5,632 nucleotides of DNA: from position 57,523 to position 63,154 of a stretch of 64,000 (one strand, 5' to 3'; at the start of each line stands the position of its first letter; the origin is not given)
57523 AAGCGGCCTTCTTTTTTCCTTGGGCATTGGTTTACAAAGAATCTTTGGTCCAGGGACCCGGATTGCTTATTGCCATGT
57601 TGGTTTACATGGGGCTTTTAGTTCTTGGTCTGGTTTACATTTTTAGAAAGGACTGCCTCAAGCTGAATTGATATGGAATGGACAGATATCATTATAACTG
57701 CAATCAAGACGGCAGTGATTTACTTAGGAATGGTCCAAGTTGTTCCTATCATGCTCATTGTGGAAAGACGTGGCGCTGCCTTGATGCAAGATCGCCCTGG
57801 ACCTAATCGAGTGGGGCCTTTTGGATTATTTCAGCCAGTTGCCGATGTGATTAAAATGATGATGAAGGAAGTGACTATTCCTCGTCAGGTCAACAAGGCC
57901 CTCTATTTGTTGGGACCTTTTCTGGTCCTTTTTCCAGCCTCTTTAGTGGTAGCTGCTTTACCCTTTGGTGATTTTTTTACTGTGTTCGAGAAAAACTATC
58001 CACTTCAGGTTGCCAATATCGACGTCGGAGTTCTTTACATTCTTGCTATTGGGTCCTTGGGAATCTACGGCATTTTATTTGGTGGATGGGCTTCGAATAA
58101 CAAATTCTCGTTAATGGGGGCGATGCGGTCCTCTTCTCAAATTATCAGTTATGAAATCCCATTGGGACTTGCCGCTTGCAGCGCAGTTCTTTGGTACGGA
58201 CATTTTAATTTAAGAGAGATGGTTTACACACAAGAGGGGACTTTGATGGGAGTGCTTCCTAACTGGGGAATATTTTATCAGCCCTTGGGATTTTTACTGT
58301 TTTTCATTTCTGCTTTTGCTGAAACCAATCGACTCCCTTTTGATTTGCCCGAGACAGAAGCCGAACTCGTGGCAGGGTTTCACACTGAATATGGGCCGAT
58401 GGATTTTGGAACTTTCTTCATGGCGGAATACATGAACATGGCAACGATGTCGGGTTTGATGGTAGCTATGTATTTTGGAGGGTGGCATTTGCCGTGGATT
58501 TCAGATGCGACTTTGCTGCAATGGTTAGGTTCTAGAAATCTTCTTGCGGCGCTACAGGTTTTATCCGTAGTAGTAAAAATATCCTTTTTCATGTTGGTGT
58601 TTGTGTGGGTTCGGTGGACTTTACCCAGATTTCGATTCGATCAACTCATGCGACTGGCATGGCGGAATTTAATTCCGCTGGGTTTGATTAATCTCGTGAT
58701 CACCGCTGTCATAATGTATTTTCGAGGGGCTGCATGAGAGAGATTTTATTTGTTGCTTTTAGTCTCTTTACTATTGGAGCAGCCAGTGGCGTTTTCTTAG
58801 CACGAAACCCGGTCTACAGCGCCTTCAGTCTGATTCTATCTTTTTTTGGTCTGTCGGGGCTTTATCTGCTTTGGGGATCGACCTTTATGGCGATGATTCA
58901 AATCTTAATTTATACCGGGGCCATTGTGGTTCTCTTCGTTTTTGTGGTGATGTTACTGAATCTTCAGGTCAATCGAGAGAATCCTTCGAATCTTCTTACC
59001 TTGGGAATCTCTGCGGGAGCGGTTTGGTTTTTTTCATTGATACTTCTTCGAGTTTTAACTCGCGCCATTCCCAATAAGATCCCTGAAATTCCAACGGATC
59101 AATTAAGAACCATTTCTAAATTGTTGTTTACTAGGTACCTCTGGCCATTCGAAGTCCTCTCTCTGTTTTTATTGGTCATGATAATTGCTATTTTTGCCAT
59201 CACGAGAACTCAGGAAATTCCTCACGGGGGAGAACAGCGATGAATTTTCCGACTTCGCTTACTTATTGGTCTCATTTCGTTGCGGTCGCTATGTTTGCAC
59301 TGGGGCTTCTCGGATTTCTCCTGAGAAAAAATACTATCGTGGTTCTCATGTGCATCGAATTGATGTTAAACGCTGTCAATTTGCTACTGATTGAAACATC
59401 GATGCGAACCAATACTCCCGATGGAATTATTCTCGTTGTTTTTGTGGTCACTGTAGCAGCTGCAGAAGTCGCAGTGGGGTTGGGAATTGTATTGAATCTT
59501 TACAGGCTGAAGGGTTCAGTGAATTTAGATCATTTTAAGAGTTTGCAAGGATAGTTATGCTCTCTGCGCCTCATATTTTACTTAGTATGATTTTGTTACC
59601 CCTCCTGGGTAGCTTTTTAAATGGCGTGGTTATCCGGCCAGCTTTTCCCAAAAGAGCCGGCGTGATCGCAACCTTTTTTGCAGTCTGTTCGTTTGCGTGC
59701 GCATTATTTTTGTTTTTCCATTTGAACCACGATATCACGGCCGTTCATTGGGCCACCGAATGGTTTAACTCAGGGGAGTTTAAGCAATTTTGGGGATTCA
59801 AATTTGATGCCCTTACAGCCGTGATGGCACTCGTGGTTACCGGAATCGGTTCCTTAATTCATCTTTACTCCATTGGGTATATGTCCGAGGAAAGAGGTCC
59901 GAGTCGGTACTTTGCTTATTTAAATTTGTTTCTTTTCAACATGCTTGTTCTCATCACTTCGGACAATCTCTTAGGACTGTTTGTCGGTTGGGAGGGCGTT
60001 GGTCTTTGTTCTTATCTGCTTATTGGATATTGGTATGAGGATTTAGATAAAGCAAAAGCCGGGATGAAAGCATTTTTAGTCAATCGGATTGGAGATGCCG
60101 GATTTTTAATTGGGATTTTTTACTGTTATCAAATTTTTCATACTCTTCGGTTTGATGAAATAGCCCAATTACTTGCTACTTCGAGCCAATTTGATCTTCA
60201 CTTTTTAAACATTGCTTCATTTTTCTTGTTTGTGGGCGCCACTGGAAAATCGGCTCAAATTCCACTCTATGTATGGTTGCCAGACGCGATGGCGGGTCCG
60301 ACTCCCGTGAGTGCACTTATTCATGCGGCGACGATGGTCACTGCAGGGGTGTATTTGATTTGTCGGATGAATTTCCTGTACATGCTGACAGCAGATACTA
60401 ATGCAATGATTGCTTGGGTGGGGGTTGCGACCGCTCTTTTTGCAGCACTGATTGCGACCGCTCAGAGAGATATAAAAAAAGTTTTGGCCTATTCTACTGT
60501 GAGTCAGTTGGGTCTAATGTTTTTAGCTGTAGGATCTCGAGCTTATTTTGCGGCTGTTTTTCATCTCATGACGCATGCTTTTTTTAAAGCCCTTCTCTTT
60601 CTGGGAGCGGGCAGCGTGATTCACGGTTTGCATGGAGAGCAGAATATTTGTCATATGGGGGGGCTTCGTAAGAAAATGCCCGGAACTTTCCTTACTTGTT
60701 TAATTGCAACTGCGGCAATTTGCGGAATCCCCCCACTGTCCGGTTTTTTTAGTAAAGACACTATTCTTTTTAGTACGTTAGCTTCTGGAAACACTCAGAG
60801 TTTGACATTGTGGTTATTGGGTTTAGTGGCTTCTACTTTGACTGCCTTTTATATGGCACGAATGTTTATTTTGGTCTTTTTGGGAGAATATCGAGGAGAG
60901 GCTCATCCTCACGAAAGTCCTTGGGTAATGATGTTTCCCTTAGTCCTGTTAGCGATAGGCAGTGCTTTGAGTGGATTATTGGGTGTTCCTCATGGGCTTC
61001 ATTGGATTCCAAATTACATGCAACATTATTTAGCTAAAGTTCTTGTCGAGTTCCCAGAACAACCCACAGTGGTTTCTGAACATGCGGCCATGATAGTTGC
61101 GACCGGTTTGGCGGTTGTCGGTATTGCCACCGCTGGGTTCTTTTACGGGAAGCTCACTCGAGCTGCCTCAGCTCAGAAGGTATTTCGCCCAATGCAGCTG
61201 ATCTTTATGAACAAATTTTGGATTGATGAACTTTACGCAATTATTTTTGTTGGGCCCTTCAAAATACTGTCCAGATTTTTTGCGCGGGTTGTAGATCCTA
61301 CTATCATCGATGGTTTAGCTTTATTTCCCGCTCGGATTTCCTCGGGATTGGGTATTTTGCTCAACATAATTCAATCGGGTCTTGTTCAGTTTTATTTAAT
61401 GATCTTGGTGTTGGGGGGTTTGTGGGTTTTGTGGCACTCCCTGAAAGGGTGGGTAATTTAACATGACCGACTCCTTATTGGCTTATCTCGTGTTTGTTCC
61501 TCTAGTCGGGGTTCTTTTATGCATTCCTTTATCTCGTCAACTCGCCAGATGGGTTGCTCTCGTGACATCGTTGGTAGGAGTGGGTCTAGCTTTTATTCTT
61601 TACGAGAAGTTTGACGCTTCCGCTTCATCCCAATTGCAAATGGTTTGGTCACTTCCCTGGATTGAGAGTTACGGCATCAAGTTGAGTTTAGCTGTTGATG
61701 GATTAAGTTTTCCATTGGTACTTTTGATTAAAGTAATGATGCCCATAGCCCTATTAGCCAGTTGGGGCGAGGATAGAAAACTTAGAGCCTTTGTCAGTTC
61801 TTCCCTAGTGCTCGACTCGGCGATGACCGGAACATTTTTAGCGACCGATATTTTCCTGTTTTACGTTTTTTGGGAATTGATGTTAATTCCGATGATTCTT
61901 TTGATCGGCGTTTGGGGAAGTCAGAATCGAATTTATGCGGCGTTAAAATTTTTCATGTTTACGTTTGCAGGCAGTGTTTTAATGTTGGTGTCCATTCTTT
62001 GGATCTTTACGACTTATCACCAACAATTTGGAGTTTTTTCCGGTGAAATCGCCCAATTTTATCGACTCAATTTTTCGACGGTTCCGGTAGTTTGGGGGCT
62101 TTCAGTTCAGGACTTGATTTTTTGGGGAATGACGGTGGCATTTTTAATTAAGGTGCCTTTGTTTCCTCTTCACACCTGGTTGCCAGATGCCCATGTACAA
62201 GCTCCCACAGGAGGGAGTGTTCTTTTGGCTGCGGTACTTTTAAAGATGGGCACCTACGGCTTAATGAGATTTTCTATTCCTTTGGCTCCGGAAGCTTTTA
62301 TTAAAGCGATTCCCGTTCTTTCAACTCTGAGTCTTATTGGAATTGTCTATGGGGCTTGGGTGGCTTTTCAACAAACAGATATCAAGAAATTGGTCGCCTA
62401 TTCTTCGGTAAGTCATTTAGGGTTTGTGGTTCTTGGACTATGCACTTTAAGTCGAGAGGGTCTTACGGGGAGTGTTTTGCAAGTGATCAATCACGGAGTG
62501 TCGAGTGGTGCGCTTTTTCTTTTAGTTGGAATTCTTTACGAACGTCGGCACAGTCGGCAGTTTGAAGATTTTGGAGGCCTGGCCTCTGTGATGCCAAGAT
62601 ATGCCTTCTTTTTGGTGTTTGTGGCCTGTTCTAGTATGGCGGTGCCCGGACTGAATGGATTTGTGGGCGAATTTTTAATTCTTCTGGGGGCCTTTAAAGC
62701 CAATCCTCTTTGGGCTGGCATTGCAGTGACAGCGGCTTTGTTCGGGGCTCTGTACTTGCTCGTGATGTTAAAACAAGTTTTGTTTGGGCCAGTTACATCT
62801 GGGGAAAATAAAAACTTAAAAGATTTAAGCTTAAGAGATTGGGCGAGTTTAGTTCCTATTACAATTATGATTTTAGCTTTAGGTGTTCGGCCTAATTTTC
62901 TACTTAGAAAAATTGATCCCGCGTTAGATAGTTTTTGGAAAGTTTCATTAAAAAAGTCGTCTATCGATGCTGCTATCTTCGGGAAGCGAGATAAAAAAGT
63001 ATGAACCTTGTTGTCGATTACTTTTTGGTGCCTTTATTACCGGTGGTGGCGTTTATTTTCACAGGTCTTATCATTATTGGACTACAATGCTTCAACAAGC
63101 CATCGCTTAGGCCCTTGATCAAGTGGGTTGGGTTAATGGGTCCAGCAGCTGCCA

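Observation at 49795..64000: Two tandem, divergent membrane-arm-only complex I gene sets (nuoA-H-J-K-L-M-N twice) with no peripheral-arm genes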

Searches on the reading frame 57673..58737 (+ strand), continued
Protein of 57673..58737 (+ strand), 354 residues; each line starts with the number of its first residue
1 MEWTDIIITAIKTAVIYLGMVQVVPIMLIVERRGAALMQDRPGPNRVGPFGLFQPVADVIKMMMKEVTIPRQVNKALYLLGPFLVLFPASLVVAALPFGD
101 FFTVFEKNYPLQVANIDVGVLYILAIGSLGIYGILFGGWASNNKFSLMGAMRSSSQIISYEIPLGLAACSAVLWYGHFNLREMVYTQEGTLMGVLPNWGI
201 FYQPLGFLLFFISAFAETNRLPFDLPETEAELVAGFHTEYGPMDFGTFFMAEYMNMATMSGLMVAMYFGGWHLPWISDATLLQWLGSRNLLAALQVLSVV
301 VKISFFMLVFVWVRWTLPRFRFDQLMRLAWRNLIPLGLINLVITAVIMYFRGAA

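Call 55: list_cluster_members(proteins=[P0014, P0061, P0057, P0011, P0237, P0221, P0115, P0131])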
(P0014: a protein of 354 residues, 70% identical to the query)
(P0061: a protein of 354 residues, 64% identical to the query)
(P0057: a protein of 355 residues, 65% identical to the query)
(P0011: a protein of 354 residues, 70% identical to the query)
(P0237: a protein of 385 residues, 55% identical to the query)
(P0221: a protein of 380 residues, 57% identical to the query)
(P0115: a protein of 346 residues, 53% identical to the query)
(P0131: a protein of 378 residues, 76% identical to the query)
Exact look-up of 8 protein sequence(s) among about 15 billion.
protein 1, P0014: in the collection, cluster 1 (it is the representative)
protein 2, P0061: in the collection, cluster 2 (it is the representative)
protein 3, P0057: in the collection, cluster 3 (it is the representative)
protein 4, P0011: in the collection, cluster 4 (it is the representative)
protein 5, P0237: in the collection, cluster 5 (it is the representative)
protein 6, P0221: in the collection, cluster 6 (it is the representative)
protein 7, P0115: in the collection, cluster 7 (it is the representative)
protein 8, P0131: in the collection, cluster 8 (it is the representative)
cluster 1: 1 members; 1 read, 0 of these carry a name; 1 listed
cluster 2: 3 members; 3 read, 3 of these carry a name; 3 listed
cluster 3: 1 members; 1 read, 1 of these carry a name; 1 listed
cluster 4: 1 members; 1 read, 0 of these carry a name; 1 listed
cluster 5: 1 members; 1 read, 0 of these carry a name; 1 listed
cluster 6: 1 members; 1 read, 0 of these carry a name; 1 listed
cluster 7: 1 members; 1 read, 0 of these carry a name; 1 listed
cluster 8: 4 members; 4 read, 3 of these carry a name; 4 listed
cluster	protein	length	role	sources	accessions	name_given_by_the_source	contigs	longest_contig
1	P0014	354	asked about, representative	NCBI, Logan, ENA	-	-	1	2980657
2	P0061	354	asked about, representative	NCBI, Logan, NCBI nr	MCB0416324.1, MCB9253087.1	MAG: NADH-quinone oxidoreductase subunit NuoH [Bdellovibrionaceae bacterium] | NADH-quinone oxidoreductase subunit NuoH [Bdellovibrionales bacterium]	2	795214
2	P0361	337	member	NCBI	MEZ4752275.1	MAG: NADH-quinone oxidoreductase subunit NuoH [Bdellovibrionota bacterium]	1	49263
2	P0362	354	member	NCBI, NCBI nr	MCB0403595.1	MAG: NADH-quinone oxidoreductase subunit NuoH [Bdellovibrionales bacterium] | NADH-quinone oxidoreductase subunit NuoH [Bdellovibrionales bacterium]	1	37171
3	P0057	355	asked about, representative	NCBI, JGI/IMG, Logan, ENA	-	NADH-quinone oxidoreductase subunit H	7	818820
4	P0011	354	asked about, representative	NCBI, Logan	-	-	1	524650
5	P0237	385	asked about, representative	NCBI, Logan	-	-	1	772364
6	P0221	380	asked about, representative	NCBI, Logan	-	-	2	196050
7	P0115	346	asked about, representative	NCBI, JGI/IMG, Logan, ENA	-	-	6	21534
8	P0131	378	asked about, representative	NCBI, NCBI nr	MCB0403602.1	MAG: NADH-quinone oxidoreductase subunit NuoH [Bdellovibrionales bacterium] | NADH-quinone oxidoreductase subunit NuoH [Bdellovibrionales bacterium]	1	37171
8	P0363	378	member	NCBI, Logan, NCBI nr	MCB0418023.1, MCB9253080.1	MAG: NADH-quinone oxidoreductase subunit NuoH [Bdellovibrionaceae bacterium] | NADH-quinone oxidoreductase subunit NuoH [Bdellovibrionales bacterium]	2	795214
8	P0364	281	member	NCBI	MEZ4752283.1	MAG: complex I subunit 1 family protein [Bdellovibrionota bacterium]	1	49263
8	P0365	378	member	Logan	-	-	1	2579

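Call 66: search_solved_structures(query=window:57673-58737:+, max_evalue=1e-20)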
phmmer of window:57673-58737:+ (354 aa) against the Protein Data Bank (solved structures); distinct sequences matched with E-value up to 1e-20: 32.
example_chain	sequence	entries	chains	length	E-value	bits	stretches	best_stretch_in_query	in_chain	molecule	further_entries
8e9g_H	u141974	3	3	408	2.4e-74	254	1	12-348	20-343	NADH-quinone oxidoreductase subunit H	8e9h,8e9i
6nbq_A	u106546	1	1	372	1.3e-67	231.7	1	25-347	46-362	NdhA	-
6hum_A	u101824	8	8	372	1.5e-67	231.6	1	25-347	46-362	NAD(P)H-quinone oxidoreductase subunit 1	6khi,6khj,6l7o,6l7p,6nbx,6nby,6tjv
4he8_H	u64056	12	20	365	9.8e-67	228.9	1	9-348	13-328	NADH-quinone oxidoreductase subunit 8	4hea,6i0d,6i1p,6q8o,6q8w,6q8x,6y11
7a23_H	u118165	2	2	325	4.7e-65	223.4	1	16-344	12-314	Nad1m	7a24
7nyh_H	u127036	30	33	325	8.6e-65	222.5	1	3-350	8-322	NADH-quinone oxidoreductase subunit H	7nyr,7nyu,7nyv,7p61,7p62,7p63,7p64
7ar7_H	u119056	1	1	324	2.1e-63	217.9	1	16-344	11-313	NADH-ubiquinone oxidoreductase chain 1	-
8e73_1M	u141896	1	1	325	2.3e-63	217.8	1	16-343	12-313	Nad1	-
7aqq_H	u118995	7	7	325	2.3e-63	217.8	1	16-344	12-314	NADH-ubiquinone oxidoreductase chain 1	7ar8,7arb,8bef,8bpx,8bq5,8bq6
6x89_1M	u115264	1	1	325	5.9e-63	216.5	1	16-343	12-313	NU1M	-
7wff_A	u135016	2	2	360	2.2e-61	211.3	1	16-349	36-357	NAD(P)H-quinone oxidoreductase subunit 1, chloroplastic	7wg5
7eu3_A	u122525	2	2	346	2.3e-61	211.2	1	10-345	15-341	NAD(P)H-quinone oxidoreductase subunit 1, chloroplastic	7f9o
5lnk_H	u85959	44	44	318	2e-59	204.8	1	16-338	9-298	Mitochondrial complex I, ND1 subunit | NADH-ubiquinone oxidoreductase chain 1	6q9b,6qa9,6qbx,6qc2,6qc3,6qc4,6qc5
9grx_A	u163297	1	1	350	8.9e-59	202.7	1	14-347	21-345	NAD(P)H-quinone oxidoreductase subunit 1, chloroplastic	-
9w2u_H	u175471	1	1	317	4e-58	200.6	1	16-339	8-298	NADH-ubiquinone oxidoreductase chain 1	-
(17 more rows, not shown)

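Call 70: search_protein_families(library=ncbifam, proteins=[window:57673-58737:+], max_evalue=1e-10)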
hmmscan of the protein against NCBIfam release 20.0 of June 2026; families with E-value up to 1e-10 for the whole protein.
window:57673-58737:+ (354 aa): 7 families
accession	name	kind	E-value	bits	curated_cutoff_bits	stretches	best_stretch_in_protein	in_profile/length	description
NF004743.0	PRK06076.1-4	equivalog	1.4e-103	347.1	494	1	7-351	14-345/433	NADH-quinone oxidoreductase subunit NuoH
NF004741.0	PRK06076.1-2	equivalog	5.6e-96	321.7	305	1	8-349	18-334/337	NADH-quinone oxidoreductase subunit NuoH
NF004745.0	PRK06076.1-6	equivalog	7.8e-95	318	450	1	6-352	12-337/341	NADH-quinone oxidoreductase subunit NuoH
NF004740.0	PRK06076.1-1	equivalog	1.1e-89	301.2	399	1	2-349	7-321/325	NADH-quinone oxidoreductase subunit NuoH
NF040610.1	F420_dehyd_FpoH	exception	2.3e-84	283.6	475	1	7-347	10-335/339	F420H2 dehydrogenase subunit FpoH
NF004742.0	PRK06076.1-3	equivalog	2.6e-83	280.2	531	1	5-349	20-349/356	NADH-quinone oxidoreductase subunit NuoH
NF004744.0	PRK06076.1-5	equivalog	1.8e-80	270.9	542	1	12-347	33-362/372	NADH-quinone oxidoreductase subunit NuoH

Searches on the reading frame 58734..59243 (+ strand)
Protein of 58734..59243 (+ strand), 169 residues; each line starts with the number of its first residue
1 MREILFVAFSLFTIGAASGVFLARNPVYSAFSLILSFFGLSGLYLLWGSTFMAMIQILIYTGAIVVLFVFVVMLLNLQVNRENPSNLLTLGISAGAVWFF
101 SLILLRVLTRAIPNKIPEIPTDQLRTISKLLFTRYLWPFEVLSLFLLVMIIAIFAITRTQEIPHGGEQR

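Call 8: search_protein_families(library=pfam, proteins=[window:58734-59243:+])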
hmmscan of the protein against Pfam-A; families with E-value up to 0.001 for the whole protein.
window:58734-59243:+ (169 aa): 1 family
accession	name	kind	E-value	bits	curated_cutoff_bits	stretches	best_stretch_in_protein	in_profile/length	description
PF00499.25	Oxidored_q3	-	1.9e-35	122.2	33.2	1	17-155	2-145/146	NADH-ubiquinone/plastoquinone oxidoreductase chain 6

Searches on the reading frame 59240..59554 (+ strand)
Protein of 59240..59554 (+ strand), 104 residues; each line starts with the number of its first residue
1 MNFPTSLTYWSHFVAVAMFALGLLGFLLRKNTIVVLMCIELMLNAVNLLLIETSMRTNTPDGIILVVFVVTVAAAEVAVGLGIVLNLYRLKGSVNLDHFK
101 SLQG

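Call 8: search_protein_families(library=pfam, proteins=[window:59240-59554:+])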
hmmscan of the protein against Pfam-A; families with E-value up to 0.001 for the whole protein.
window:59240-59554:+ (104 aa): 1 family
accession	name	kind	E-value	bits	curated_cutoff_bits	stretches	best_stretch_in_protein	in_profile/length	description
PF00420.29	Oxidored_q2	-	3.5e-26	91.2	26.1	1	12-103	3-94/95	NADH-ubiquinone/plastoquinone oxidoreductase chain 4L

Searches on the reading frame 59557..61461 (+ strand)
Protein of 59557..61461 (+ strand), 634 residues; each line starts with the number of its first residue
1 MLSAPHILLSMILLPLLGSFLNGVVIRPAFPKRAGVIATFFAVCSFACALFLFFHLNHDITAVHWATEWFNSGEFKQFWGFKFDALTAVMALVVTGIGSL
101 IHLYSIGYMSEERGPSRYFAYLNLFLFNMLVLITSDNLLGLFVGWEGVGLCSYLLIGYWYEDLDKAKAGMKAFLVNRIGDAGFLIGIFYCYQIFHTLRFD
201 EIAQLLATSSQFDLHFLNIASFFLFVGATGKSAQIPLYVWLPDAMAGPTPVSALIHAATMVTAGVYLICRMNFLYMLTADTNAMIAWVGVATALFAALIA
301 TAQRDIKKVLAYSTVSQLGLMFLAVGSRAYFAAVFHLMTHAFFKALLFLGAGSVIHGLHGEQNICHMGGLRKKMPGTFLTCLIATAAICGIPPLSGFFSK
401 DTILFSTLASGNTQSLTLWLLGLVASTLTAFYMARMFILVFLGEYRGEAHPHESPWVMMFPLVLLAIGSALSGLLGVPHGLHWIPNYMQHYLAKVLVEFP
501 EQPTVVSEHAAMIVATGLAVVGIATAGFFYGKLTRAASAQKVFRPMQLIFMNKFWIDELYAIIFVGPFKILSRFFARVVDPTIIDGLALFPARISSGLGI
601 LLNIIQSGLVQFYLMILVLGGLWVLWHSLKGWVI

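Call 8: search_protein_families(library=pfam, proteins=[window:59557-61461:+])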
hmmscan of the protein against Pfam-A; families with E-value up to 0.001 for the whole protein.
window:59557-61461:+ (634 aa): 3 families
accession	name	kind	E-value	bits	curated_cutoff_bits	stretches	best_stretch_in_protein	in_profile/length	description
PF00361.26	Proton_antipo_M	-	1.1e-85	287.9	21.5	1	135-429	1-294/294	NADH:quinone oxidoreductase/Mrp antiporter, TM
PF00662.26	Proton_antipo_N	-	2.8e-20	72.4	24.5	1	69-119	1-51/51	NADH-Ubiquinone oxidoreductase (complex I), chain 5 N-terminus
PF01010.25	Proton_antipo_C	-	6.8e-09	36.1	26.8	1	446-563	88-210/243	NADH-dehyrogenase subunit F, TMs, (complex I) C-terminus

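Call 70: search_protein_families(library=ncbifam, proteins=[window:59557-61461:+], max_evalue=1e-10)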
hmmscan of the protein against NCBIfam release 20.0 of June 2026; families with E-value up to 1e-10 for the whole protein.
window:59557-61461:+ (634 aa): 74 families (the best 25 are shown)
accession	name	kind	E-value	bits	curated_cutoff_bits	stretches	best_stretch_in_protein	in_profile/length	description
NF005141.0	PRK06590.1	equivalog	1.7e-212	707.7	556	1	7-625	4-606/615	NADH-quinone oxidoreductase subunit L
TIGR01974.1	NDH_I_L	subfamily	2.6e-207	690.6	407.5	1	7-625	2-626/630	NADH-quinone oxidoreductase subunit L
NF005626.0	PRK07376.1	equivalog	1.2e-149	499.6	963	2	13-449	13-462/675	NAD(P)H-quinone oxidoreductase subunit 5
NF040617.1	F420_dehyd_FpoL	exception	2.6e-108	363.5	1050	1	29-620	26-654/669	F420H2 dehydrogenase subunit FpoL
NF009287.0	PRK12647.1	equivalog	1.1e-91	308.6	937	1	8-555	3-540/773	putative monovalent cation/H+ antiporter subunit A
NF005633.0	PRK07390.1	subfamily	4.7e-89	299.6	676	1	25-626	30-604/613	NAD(P)H-quinone oxidoreductase subunit F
NF009288.0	PRK12648.1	equivalog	2.1e-88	297.5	1104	1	7-475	2-470/954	monovalent cation/H+ antiporter subunit A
TIGR00940.1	2a6301s01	subfamily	1.1e-85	288.5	920.45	1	37-475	25-488/793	monovalent cation:proton antiporter subunit A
NF005097.0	PRK06525.1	equivalog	1.9e-85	287.4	430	1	9-477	6-476/480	hydrogenase 4 subunit D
NF009285.0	PRK12645.1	equivalog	3.6e-84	283.5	1028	1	8-467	4-484/804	Na+/H+ antiporter subunit A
NF009289.0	PRK12649.1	equivalog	3.1e-81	273.9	1117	1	11-475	10-484/789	putative monovalent cation/H+ antiporter subunit A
TIGR01960.1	ndhF3_CO2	subfamily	4.3e-81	273.2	588.7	1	24-620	29-598/606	NAD(P)H dehydrogenase, subunit NdhF3 family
NF009284.0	PRK12644.1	equivalog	2e-78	264.5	962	1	41-533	30-522/975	Na+/H+ antiporter subunit A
NF009286.0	PRK12646.1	equivalog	1.9e-73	248.3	1063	1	25-468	21-485/800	DUF4040 family protein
NF009290.0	PRK12650.1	equivalog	9.9e-73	245.5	980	1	11-472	6-468/966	DUF4040 family protein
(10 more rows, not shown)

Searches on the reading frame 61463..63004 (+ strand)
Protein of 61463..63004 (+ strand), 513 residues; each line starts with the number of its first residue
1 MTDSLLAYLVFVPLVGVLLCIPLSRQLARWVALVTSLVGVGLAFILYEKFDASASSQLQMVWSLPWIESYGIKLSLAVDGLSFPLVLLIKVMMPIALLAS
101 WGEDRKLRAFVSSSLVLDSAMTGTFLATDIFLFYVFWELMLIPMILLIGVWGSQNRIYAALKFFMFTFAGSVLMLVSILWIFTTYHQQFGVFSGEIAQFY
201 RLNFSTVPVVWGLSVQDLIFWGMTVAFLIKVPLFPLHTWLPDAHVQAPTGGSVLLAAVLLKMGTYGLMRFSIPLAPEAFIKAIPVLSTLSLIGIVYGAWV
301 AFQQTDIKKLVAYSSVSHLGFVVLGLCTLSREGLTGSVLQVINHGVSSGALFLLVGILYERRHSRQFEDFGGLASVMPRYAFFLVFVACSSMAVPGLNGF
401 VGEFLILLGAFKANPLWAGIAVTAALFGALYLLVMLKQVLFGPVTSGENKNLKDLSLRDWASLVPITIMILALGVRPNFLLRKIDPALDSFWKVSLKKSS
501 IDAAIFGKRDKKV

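Call 8: search_protein_families(library=pfam, proteins=[window:61463-63004:+])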
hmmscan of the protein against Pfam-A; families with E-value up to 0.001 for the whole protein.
window:61463-63004:+ (513 aa): 1 family
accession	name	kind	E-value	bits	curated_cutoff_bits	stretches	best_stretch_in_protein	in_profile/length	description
PF00361.26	Proton_antipo_M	-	6.6e-73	245.9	21.5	1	127-427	1-293/294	NADH:quinone oxidoreductase/Mrp antiporter, TM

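Call 11: find_encoding_contigs(protein=window:61463-63004:+, flank=10000, max_places=6)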
Protein window:61463-63004:+ (513 aa): no gene with exactly this product is on record in the collection.

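Call 70: search_protein_families(library=ncbifam, proteins=[window:61463-63004:+], max_evalue=1e-10)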
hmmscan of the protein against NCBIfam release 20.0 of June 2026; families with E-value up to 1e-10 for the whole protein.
window:61463-63004:+ (513 aa): 69 families (the best 25 are shown)
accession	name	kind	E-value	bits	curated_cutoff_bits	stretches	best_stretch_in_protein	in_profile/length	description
TIGR01972.1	NDH_I_M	subfamily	2.3e-163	544.4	263.8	1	6-491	1-482/486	NADH-quinone oxidoreductase subunit M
NF004505.0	PRK05846.2-5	equivalog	4.2e-148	494.3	700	1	3-499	2-489/508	NADH-quinone oxidoreductase subunit M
NF004499.0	PRK05846.1-3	equivalog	2.8e-140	468.4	585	1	3-491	4-484/502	NADH-quinone oxidoreductase subunit M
NF004501.0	PRK05846.1-5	subfamily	1.1e-136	456.5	598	1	4-489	5-481/492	NADH-quinone oxidoreductase subunit M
NF004500.0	PRK05846.1-4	equivalog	1.4e-135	453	550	1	4-491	5-502/525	NADH-quinone oxidoreductase subunit M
NF004498.0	PRK05846.1-1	equivalog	5e-121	405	614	1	5-490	2-495/509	NADH-quinone oxidoreductase subunit M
NF009212.0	PRK12561.1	subfamily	4.8e-108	362.1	645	1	5-485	8-489/531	NAD(P)H-quinone oxidoreductase subunit 4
NF004506.0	PRK05846.2-6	equivalog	9.4e-105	351.7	789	1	11-482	12-480/493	NADH-quinone oxidoreductase subunit M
NF005060.0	PRK06473.1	equivalog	1.8e-102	343.6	747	1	5-490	1-480/500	NADH-quinone oxidoreductase subunit M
NF004504.0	PRK05846.2-3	equivalog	6.9e-100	335.4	785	1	28-482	41-484/499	NADH-quinone oxidoreductase subunit M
NF002713.0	PRK02546.1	subfamily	1.2e-90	304.6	827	1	6-491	11-498/533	NAD(P)H-quinone oxidoreductase subunit 4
NF005611.0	PRK07363.1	equivalog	1.8e-85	287.4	764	1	6-491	2-481/501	NADH-quinone oxidoreductase subunit M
NF004502.0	PRK05846.2-1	equivalog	5e-73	246.5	791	1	1-484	1-490/500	NADH-quinone oxidoreductase subunit M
NF004503.0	PRK05846.2-2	subfamily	7.7e-64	216.7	720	1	23-484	19-482/490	NADH-quinone oxidoreductase subunit M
NF006419.0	PRK08668.1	equivalog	4.6e-53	180.9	617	1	6-488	4-478/613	NADH dehydrogenase subunit M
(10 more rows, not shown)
